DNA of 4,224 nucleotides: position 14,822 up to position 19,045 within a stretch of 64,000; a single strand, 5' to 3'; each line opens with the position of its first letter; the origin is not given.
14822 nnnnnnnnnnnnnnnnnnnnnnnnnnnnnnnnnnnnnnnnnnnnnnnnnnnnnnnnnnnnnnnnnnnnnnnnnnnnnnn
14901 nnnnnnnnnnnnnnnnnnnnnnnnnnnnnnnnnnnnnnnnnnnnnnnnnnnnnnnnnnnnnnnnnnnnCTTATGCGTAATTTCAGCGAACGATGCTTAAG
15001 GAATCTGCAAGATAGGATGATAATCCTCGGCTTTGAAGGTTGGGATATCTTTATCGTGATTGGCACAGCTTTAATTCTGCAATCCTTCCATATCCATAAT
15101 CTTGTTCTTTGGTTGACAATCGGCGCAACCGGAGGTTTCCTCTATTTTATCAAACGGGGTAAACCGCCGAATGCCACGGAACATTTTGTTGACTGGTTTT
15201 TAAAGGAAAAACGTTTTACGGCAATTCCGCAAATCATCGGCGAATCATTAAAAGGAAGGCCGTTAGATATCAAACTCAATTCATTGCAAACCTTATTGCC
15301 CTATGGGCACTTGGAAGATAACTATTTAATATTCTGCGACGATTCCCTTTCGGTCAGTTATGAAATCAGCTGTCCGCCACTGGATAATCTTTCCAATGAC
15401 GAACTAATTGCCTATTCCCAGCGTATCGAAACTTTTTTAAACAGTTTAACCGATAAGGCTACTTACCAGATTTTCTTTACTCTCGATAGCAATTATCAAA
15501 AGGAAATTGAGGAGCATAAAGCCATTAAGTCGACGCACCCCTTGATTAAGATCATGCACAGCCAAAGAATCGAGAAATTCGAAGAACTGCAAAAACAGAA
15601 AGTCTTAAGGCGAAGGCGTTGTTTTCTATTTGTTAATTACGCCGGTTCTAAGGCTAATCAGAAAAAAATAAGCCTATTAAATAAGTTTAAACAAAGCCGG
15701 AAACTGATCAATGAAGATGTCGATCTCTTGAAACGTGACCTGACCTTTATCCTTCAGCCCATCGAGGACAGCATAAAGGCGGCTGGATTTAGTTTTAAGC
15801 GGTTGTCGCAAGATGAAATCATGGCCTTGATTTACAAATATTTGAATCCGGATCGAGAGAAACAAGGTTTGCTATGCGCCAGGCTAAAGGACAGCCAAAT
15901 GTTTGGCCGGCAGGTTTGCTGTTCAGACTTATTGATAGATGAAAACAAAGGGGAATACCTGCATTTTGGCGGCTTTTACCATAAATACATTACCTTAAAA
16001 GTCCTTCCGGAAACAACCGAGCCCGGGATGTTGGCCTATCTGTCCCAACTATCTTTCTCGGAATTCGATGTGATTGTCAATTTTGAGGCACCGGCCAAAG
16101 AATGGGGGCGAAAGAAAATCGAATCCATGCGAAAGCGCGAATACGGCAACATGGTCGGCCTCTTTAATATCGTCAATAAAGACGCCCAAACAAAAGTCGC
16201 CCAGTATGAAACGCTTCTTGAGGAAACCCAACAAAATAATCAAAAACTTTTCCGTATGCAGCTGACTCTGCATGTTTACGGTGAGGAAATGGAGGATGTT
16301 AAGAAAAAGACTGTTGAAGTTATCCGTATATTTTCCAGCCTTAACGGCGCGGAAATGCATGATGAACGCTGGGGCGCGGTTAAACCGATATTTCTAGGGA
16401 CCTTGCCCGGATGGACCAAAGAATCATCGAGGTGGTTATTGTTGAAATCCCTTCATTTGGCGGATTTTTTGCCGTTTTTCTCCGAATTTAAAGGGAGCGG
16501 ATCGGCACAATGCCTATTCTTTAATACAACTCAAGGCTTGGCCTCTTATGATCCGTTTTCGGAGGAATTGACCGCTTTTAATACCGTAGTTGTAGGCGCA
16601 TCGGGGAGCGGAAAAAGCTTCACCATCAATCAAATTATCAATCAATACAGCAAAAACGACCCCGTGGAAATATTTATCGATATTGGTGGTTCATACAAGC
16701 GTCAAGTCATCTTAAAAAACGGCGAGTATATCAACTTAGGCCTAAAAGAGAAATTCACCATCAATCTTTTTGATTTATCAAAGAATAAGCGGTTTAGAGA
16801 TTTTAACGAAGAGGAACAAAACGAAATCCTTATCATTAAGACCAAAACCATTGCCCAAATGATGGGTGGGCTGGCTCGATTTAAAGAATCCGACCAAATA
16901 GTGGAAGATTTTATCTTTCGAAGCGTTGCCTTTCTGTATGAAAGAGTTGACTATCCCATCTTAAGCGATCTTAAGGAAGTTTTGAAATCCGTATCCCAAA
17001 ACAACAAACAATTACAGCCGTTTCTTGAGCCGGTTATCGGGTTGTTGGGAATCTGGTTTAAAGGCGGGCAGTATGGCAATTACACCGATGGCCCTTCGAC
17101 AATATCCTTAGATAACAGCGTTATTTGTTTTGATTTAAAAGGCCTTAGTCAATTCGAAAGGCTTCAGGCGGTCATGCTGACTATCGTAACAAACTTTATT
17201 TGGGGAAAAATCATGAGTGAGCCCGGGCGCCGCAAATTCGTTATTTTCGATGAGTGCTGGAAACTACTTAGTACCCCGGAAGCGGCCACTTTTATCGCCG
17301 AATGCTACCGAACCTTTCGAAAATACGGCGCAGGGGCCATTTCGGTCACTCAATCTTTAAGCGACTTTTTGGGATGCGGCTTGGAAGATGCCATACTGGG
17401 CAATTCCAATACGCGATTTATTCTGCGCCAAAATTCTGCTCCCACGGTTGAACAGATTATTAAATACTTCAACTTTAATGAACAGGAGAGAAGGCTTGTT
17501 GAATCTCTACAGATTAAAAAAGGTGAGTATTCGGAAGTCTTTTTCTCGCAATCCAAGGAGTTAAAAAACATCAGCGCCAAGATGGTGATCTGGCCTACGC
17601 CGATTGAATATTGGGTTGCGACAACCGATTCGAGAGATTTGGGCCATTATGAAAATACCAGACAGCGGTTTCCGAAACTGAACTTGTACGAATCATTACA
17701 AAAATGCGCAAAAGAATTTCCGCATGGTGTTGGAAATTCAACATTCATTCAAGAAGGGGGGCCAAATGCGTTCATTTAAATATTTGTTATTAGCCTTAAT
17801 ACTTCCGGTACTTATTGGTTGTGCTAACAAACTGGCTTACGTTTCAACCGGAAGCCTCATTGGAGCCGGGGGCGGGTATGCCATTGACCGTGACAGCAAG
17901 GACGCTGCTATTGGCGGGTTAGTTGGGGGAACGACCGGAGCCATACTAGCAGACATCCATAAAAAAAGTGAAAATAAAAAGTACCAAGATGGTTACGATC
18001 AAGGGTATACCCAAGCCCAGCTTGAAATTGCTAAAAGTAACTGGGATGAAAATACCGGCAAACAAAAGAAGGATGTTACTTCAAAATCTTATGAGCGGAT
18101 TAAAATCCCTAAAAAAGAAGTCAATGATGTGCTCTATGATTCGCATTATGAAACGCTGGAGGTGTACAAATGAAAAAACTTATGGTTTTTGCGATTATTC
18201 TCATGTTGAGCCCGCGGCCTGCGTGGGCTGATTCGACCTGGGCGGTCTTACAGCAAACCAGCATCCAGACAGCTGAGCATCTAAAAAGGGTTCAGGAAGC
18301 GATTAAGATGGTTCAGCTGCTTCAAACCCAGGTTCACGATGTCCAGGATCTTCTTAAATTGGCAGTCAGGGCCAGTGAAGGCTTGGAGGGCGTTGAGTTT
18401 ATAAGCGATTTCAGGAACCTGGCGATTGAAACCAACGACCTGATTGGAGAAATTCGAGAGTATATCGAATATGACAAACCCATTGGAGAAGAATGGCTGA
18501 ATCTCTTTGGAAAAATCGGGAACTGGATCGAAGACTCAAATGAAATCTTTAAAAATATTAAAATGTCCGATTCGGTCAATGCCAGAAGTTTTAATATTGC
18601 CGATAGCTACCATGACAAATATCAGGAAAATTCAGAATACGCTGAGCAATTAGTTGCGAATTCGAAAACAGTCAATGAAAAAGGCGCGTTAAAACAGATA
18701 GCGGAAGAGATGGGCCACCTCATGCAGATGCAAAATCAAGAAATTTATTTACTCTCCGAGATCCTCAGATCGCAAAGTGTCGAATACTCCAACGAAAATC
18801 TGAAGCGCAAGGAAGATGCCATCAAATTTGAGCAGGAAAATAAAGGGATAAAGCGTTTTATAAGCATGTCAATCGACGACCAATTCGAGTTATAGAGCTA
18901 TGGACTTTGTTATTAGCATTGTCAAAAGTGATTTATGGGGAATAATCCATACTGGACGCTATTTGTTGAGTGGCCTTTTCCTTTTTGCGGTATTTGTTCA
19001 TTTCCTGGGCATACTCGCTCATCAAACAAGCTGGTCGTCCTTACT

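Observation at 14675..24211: Streamlined T4SS: VirB3::VirB4 fusion, VirB2/5/6/8/9/10-like genes and VirD4, but no VirB11 or VirB1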

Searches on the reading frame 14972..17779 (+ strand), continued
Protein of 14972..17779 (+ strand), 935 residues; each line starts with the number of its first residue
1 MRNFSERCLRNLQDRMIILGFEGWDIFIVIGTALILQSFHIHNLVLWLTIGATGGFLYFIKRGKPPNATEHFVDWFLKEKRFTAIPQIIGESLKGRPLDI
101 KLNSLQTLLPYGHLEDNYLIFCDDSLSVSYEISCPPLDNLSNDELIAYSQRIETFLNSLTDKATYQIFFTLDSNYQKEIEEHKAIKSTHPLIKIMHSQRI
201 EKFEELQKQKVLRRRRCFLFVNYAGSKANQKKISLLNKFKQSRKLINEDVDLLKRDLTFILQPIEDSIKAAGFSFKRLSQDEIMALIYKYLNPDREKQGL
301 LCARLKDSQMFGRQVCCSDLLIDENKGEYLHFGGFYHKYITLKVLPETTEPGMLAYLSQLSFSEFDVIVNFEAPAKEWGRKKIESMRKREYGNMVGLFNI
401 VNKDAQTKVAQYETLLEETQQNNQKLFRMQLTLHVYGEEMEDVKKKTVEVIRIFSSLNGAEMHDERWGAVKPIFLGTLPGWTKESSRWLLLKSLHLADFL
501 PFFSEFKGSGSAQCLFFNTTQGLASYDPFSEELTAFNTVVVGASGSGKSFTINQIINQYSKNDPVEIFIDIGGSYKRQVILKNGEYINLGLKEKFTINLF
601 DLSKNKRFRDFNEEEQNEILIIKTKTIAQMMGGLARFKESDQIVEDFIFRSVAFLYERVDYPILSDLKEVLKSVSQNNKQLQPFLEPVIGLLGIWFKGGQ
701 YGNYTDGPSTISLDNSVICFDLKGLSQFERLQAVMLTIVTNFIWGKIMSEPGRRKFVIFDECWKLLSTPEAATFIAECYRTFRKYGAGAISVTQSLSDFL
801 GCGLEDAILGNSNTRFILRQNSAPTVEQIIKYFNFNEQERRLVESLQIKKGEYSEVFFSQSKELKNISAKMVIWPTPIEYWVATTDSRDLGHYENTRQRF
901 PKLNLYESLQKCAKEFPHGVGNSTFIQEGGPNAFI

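Call 74: get_annotated_region(hit=H3, flank=9000)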
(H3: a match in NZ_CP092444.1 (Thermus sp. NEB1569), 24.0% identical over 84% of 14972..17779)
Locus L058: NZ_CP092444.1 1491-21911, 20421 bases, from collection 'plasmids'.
description: Thermus sp. NEB1569 plasmid unnamed1, complete sequence
organism: Thermus sp. NEB1569 (NCBI taxid 2918899)
taxonomy: Bacteria; Deinococcota; Deinococci; Thermales; Thermaceae; Thermus; Thermus sp. NEB1569
host: -; source: pure culture,soil from geothermal area; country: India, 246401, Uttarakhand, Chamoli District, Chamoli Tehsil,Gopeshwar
typing (MOB-suite, as given by PLSDB): non-mobilizable
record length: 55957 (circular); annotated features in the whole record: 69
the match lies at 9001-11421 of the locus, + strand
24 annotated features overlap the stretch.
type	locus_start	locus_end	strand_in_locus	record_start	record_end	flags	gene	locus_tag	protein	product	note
CDS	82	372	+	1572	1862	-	-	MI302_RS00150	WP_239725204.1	nucleotidyltransferase family protein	-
CDS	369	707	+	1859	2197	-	-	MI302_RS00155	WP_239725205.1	DUF86 domain-containing protein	-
CDS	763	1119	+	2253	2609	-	-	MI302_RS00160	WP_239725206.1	hypothetical protein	-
CDS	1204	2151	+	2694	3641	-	-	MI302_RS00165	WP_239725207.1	toprim domain-containing protein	-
CDS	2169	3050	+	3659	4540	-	-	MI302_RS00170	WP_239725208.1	hypothetical protein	-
CDS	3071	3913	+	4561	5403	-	-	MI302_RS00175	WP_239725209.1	hypothetical protein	-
CDS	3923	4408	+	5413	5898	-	-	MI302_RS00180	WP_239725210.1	hypothetical protein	-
CDS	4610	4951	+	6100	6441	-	-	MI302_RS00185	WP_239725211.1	hypothetical protein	-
CDS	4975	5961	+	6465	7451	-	-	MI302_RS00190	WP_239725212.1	hypothetical protein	-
CDS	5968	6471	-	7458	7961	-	-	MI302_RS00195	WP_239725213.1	replication-relaxation family protein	-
CDS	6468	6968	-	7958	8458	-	-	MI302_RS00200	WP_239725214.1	hypothetical protein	-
CDS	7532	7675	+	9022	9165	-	-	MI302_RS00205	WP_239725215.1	hypothetical protein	-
CDS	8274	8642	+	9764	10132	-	-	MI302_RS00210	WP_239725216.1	TrbC/VirB2 family protein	-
CDS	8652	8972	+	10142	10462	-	-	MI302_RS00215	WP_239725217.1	hypothetical protein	-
CDS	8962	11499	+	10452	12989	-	-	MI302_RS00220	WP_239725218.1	DUF87 domain-containing protein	-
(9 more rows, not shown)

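Call 76: get_annotated_region(hit=H4, flank=300)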
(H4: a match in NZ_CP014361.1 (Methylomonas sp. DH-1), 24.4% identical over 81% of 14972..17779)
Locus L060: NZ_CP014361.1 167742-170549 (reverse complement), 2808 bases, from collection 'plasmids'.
description: Methylomonas sp. DH-1 plasmid unnamed, complete sequence
organism: Methylomonas sp. DH-1 (NCBI taxid 1727196)
taxonomy: Bacteria; Pseudomonadota; Gammaproteobacteria; Methylococcales; Methylococcaceae; Methylomonas; Methylomonas sp. DH-1
host: -; source: cell culture,waste sludge of a brewery plant; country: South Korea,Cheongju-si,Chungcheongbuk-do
typing (MOB-suite, as given by PLSDB): mobilizable; relaxase MOBH
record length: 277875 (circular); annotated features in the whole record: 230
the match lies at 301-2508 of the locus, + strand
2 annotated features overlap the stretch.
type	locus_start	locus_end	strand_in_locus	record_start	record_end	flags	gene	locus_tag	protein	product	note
CDS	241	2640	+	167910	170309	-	traC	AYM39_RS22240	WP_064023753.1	type IV secretion system protein TraC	-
CDS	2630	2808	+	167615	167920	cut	-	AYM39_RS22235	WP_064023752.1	hypothetical protein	-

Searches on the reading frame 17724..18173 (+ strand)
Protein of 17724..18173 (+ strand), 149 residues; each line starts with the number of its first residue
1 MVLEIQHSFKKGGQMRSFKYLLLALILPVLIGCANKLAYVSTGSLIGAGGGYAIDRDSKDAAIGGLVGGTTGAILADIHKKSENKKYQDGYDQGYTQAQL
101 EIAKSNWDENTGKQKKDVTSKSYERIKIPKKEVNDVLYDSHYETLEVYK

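Call 4: search_protein_families(library=pfam, proteins=[window:17724-18173:+], max_evalue=0.1)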
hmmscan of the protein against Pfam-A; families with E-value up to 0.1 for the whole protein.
window:17724-18173:+ (149 aa): 3 families
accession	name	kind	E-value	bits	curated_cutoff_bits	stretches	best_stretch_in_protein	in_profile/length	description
PF13441.11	Gly-zipper_YMGG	-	0.00022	21.3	28.9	1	42-74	9-41/45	YMGG-like Gly-zipper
PF13488.11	Gly-zipper_Omp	-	0.0011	19.3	25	1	43-75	6-38/46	Glycine zipper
PF05433.20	Rick_17kDa_Anti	-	0.036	14.4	24.2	1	43-76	6-39/43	Glycine zipper 2TM domain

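Call 5: search_protein_families(library=ncbifam, proteins=[window:17724-18173:+], max_evalue=0.1)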
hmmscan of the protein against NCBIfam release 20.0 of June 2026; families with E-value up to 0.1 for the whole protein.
window:17724-18173:+ (149 aa): 2 families
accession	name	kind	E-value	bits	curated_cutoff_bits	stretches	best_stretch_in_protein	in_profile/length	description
NF053611.1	YiaD_Gzip_OmpA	equivalog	0.0037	17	175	1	29-85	9-77/206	YiaD family glycine zipper/OmpA-like lipoprotein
NF053524.1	thylo_ssl2009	equivalog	0.0095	16.6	58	1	61-99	15-49/90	ssl2009 family thylakoid membrane protein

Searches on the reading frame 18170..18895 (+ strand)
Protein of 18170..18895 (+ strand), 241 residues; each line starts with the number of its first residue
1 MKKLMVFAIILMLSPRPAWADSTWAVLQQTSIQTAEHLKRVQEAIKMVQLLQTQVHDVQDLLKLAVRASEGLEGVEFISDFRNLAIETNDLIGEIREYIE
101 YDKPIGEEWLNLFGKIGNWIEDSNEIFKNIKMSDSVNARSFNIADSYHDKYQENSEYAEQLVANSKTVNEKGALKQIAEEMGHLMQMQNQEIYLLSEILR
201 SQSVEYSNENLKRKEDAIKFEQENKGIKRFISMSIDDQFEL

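Call 4: search_protein_families(library=pfam, proteins=[window:18170-18895:+], max_evalue=0.1)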
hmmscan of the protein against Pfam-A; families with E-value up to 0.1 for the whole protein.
window:18170-18895:+ (241 aa): 0 families

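Call 5: search_protein_families(library=ncbifam, proteins=[window:18170-18895:+], max_evalue=0.1)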
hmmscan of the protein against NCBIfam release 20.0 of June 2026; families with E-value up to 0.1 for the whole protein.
window:18170-18895:+ (241 aa): 2 families
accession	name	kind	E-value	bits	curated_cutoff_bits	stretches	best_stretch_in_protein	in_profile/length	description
TIGR00542.1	hxl6Piso_put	equivalog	0.0048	16.3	272.15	1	84-163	149-228/279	L-ribulose-5-phosphate 3-epimerase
NF004996.0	PRK06381.1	equivalog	0.044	12.8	266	1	135-201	216-280/319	threonine synthase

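Call 48: find_homologous_proteins(query=window:18170-18895:+, max_evalue=0.001)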
Query window:18170-18895:+ (241 aa): 39 proteins with E <= 0.001 among 231 candidates.
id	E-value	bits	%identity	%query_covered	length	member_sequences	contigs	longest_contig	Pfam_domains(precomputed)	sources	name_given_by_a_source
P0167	9.0e-150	514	100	100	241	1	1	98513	-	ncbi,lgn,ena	-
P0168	2.6e-126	438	82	100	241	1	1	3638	-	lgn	-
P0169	2.8e-100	353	66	99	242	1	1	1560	-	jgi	-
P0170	3.2e-96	339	63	100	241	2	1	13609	-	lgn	-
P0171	2.0e-92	327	60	100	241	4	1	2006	-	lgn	-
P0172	1.0e-90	321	60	100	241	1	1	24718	-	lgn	-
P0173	8.8e-89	315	60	100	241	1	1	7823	-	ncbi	-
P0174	9.9e-87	308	59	100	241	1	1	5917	-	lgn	-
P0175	3.2e-86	307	60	100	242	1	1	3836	-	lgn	-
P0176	2.9e-84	300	55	100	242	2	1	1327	-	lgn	-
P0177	1.0e-83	299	59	99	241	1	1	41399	-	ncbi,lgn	-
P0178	5.7e-83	296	57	100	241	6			-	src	-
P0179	1.2e-82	295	56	100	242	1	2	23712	-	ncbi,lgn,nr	ncbi:MAG: hypothetical protein KBD53_08570 [Candidatus Omnitrophica bacterium]|nr:hypothetical prote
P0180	4.0e-82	293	57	98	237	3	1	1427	-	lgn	-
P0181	8.7e-73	263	50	100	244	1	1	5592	-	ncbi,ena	-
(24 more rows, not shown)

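Call 51: search_protein_families(library=pfam, alignment_id=A5, max_evalue=0.1)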
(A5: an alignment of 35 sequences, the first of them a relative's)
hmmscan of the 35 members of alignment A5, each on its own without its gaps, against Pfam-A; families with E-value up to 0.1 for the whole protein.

A. member 1, P0167 (241 aa): 0 families

B. families by the number of members that match (of 35 scanned): 50 families (the first 25 are shown)
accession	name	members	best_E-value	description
PF20933.2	HpHbR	6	0.00089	Haptoglobin-hemoglobin receptor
PF18052.6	Rx_N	5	0.023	Rx N-terminal domain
PF16295.10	TetR_C_10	4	2.5e-05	Tetracyclin repressor-like, C-terminal domain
PF07302.16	AroM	4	0.0049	AroM protein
PF20284.3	CTD8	4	0.0072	C-terminal domain 8 of the ABC-three component (ABC-3C) systems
PF01544.23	CorA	3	0.00018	CorA-like Mg2+ transporter protein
PF23202.1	PAH_ZNF598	3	0.0062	ZNF598 PAH domain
PF06103.16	DUF948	3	0.028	Bacterial protein of unknown function (DUF948)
PF13605.11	DUF4141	2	1.9e-06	Domain of unknown function (DUF4141)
PF15139.11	CFAP95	2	0.0018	Protein CFAP95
PF12501.13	DUF3708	2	0.0029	Phosphate ATP-binding cassette transporter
PF21896.2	Talin_IBS2B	2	0.0068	Talin IBS2B domain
PF24603.1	TPR_30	2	0.012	Tetratricopeptide repeat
PF12905.13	Glyco_hydro_101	2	0.022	Endo-alpha-N-acetylgalactosaminidase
PF20663.3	COG4_N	2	0.024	Conserved oligomeric Golgi complex subunit 4, N-terminal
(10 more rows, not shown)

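Call 52: search_solved_structures(query=A5, max_evalue=10)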
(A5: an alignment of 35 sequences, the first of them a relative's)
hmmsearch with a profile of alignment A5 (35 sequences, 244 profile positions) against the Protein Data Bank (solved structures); distinct sequences matched with E-value up to 10: 10.
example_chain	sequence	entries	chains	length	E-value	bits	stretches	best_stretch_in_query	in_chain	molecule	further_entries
8at3_H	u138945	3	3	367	0.14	14.7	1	28-101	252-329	HAUS augmin-like complex subunit 8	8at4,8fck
5lxv_A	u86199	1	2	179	0.28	13.6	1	65-147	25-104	Scaffoldin C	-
6j5t_G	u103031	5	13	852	0.42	13.1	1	25-99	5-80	Disease resistance RPP13-like protein 4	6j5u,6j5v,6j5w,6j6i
1vdl_A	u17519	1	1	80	0.63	12.5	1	24-69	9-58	Ubiquitin carboxyl-terminal hydrolase 25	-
2aek_A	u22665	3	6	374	0.78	12.2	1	79-177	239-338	Trichodiene synthase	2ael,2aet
1jfa_A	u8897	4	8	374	0.89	12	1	79-177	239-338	TRICHODIENE SYNTHASE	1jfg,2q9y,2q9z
1kiy_A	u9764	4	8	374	0.89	12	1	79-177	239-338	trichodiene synthase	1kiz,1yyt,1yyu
2ps6_A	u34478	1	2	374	0.94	11.9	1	79-177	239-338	Trichodiene synthase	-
2ps4_A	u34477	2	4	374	0.95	11.9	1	79-177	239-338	Trichodiene synthase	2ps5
4j2h_A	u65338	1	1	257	1.5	11.3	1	16-83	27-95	Short chain alcohol dehydrogenase-related dehydrogenase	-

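Call 58: predict_structure(alignment_id=A5)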
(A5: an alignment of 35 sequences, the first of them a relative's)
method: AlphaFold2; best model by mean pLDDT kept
length: 241 residues; sequences in the alignment: 35
mean_pLDDT: 46.1   pTM: 0.32
mean pLDDT of the five models: 46.1, 42.2, 40.7, 40.6, 39.8
residues with pLDDT >= 90: 0; 70-90: 0; 50-70: 106; < 50: 135
segments of 3 or more residues with pLDDT < 50: 14-130, 230-234, 236-241
pLDDT, mean of each block of 10 residues (from residue 1): 58 43 34 35 36 36 35 38 36 35 33 33 44 53 59 64 61 54 53 54 59 60 52 44 37
secondary structure, 60 per line:
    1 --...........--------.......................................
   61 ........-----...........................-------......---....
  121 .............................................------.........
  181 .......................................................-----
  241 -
elements in order: H3-13 H22-68 H74-100 H108-113 H117-165 H172-235
